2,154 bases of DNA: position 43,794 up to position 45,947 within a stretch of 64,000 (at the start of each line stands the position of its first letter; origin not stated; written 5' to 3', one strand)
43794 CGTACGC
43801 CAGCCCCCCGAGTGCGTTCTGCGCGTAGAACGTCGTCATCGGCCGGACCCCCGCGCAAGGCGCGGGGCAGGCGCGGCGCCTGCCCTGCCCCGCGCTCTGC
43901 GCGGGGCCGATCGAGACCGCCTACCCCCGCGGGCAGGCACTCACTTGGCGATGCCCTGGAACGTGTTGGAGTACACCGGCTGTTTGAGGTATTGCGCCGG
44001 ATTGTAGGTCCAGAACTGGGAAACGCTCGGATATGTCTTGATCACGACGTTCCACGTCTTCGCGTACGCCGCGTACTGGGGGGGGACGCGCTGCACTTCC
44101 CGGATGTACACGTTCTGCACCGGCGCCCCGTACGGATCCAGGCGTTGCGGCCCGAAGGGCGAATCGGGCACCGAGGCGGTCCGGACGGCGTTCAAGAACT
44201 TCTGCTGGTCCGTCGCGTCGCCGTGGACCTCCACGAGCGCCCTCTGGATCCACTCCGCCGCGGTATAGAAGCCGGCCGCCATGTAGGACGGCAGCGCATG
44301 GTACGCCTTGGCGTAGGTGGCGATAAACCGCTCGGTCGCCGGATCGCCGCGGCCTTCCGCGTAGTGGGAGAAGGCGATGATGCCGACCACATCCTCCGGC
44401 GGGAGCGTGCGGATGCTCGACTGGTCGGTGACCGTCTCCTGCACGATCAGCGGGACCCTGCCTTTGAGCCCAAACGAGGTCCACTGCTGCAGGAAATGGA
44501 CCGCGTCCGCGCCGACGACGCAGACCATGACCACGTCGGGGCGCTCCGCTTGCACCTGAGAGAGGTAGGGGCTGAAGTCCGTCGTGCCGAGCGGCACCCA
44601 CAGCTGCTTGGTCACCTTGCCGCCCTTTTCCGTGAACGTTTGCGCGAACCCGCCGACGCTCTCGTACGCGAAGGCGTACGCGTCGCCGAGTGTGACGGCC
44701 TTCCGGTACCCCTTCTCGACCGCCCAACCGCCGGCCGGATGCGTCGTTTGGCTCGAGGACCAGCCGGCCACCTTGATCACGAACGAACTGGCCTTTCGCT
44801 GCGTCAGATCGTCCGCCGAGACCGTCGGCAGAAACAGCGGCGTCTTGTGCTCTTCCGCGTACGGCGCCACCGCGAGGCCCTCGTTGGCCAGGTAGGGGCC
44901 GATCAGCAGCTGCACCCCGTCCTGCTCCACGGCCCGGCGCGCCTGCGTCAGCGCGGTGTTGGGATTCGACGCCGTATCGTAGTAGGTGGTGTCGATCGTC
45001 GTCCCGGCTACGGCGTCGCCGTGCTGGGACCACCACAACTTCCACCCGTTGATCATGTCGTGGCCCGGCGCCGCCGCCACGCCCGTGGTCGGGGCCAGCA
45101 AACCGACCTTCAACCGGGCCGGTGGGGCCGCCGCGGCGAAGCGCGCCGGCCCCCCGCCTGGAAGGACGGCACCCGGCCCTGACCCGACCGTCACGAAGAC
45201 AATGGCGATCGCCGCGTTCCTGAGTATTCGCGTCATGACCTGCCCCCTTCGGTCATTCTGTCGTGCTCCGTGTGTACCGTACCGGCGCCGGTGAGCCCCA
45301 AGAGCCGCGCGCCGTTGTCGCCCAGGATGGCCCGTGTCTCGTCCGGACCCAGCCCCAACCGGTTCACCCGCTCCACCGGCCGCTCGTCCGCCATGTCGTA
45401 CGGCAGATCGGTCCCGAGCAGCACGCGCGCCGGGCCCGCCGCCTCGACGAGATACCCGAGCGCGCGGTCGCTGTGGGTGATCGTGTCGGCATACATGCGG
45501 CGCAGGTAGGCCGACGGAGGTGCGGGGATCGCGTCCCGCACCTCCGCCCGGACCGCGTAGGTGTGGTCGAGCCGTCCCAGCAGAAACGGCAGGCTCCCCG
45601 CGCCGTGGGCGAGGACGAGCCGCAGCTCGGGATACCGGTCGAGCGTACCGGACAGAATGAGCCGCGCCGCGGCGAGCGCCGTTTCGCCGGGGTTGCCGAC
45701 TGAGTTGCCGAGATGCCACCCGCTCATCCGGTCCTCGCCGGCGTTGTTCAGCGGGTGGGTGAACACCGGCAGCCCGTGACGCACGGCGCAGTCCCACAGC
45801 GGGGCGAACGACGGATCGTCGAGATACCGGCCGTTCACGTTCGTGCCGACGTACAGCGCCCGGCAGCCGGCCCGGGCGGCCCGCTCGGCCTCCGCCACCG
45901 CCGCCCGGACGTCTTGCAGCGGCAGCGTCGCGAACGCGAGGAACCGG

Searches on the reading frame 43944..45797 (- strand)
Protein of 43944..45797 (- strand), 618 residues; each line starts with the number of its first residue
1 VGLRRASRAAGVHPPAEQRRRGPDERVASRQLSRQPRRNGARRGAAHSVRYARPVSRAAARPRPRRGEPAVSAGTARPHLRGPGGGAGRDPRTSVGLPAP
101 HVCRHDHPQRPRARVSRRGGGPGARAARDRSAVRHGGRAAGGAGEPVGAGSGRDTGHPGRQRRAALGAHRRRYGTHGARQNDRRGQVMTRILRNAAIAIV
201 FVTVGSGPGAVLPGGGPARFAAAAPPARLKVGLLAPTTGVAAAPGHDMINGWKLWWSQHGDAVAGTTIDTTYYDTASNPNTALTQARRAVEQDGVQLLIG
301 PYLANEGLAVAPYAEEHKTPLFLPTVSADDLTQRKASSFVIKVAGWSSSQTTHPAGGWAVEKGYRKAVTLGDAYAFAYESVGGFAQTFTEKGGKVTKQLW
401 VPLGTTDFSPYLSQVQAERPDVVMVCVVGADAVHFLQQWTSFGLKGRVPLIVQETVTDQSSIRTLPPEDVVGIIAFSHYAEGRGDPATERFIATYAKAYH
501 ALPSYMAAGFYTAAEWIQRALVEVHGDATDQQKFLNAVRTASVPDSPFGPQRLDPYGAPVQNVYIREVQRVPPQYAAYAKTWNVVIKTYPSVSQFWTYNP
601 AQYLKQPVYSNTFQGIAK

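Call 39: search_protein_families(library=pfam, proteins=[window:43944-45797:-], max_evalue=0.0001)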
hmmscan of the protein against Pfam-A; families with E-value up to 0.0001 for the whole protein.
window:43944-45797:- (618 aa): 3 families
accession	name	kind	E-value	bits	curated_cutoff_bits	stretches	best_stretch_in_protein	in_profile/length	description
PF13458.12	Peripla_BP_6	-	1.6e-68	232.3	31.7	1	229-569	2-339/343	Periplasmic binding protein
PF13433.12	Peripla_BP_5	-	1.9e-30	106.6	27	1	229-555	1-322/363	Periplasmic binding protein domain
PF01094.35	ANF_receptor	-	1.4e-10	41.2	25.4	1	263-525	20-294/353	Receptor family ligand binding region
